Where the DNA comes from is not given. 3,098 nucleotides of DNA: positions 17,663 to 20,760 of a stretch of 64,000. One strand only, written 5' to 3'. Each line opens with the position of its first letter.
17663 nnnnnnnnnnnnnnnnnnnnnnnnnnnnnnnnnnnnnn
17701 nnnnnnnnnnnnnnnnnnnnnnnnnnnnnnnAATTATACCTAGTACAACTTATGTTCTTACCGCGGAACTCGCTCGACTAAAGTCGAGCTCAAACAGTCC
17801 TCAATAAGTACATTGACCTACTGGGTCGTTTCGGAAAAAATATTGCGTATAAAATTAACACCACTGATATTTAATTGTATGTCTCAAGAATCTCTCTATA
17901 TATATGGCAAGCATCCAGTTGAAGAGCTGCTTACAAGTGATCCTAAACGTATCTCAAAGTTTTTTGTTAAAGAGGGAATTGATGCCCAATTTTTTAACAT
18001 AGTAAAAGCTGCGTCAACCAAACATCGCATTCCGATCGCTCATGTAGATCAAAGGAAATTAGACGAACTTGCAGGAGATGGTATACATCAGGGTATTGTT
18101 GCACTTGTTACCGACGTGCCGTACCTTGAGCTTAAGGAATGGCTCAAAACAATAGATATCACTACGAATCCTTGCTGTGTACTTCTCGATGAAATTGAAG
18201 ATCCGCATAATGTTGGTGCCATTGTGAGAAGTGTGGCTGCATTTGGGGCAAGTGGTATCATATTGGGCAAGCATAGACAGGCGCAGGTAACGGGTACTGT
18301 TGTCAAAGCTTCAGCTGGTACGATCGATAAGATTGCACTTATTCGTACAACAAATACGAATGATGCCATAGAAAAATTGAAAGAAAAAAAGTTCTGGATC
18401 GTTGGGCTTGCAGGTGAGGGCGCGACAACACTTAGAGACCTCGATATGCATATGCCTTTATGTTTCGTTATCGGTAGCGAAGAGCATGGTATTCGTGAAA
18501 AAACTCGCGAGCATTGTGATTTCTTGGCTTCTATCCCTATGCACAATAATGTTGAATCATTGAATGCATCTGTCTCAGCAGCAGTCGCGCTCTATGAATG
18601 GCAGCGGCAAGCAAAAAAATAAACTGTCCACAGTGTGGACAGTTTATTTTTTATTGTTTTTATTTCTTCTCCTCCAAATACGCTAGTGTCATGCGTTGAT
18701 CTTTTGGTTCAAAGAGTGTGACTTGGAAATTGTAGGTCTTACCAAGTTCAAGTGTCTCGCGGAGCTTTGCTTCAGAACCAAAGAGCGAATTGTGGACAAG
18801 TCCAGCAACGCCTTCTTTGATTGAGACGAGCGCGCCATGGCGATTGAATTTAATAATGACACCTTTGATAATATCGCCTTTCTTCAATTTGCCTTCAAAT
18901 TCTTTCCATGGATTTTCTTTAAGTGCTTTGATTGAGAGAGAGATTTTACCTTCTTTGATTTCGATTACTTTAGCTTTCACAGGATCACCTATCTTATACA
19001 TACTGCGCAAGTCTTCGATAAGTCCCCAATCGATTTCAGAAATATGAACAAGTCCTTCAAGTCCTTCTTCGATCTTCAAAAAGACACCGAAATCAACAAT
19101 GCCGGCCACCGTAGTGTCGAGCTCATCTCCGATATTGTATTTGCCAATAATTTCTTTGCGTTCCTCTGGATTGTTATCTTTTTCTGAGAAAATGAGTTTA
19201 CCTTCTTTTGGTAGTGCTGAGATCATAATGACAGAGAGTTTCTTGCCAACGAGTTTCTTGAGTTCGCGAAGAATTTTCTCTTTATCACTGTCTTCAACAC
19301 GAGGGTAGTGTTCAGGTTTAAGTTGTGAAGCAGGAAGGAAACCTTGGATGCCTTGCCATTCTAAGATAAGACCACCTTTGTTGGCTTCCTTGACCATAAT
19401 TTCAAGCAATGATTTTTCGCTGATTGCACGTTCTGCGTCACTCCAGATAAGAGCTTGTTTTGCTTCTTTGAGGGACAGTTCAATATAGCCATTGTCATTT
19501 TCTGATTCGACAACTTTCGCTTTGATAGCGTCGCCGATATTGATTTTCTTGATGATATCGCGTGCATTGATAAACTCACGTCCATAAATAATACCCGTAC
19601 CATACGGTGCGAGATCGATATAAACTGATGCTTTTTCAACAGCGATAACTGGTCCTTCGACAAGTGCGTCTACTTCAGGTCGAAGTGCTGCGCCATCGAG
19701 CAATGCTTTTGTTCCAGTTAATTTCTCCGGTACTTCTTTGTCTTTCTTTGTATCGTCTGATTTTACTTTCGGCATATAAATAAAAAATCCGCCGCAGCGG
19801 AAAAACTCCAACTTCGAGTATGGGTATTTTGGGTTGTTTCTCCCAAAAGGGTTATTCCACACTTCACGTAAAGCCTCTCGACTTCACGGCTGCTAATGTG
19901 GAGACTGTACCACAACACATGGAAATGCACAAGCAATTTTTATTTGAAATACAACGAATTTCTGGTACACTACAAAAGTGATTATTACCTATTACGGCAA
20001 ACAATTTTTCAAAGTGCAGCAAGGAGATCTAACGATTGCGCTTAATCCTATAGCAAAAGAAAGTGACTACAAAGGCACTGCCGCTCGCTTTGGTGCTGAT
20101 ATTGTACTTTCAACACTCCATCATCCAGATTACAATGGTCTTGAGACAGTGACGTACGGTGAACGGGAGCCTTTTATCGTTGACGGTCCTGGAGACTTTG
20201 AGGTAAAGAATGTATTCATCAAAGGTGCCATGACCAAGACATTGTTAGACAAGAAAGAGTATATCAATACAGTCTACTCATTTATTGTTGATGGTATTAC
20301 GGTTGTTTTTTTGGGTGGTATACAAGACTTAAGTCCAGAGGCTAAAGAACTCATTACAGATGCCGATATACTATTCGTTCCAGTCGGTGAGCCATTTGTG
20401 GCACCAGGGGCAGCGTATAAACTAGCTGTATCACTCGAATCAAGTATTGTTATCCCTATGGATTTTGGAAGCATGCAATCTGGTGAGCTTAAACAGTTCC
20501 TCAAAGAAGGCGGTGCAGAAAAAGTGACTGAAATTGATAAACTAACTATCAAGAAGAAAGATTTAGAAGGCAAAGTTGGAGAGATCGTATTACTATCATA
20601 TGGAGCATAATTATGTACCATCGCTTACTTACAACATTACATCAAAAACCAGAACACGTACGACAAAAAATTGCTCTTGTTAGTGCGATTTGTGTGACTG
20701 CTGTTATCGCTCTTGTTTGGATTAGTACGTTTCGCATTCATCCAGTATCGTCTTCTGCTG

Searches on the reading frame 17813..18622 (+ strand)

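Call 71: search_protein_families(library=pfam, proteins=[window:17813-18622:+], max_evalue=0.0001)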
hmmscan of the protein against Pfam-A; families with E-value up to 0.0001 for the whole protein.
window:17813-18622:+ (269 aa): 2 families
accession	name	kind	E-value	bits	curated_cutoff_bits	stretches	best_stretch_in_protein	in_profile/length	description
PF00588.24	SpoU_methylase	-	8.9e-42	143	29.7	1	122-261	3-142/142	SpoU rRNA Methylase family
PF08032.17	SpoU_sub_bind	-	1.5e-18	67.4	22.8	1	29-104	1-75/76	RNA 2'-O ribose methyltransferase substrate binding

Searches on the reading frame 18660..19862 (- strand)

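Call 5: search_protein_families(library=pfam, proteins=[window:18660-19862:-], max_evalue=0.001)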
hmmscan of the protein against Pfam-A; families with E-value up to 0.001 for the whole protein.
window:18660-19862:- (400 aa): 3 families
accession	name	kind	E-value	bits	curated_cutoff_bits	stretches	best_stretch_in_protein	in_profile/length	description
PF00575.29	S1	-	3.3e-36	123.9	22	3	241-312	1-74/74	S1 RNA binding domain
PF21710.3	Spt6_S1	-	4.4e-07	30.5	27.5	0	256-312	28-85/91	Spt6, S1/OB domain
PF23459.1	S1_RRP5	-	8e-06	26.8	27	0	326-376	1-53/72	RRP5 S1 domain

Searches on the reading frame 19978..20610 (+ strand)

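Call 71: search_protein_families(library=pfam, proteins=[window:19978-20610:+], max_evalue=0.0001)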
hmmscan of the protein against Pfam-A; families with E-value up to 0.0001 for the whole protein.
window:19978-20610:+ (210 aa): 1 family
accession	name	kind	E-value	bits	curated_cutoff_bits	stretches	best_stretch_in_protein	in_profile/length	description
PF13483.12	Lactamase_B_3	-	2.4e-23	83.3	24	1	3-161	2-159/160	Beta-lactamase superfamily domain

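Call 92: search_protein_families(library=ncbifam, proteins=[window:19978-20610:+], max_evalue=0.001)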
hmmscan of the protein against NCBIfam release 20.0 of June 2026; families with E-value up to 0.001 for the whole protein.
window:19978-20610:+ (210 aa): 1 family
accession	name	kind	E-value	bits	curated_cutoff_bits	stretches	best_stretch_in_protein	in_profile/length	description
NF001911.0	PRK00685.1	equivalog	5.3e-07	29.3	144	0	1-58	1-58/228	metal-dependent hydrolase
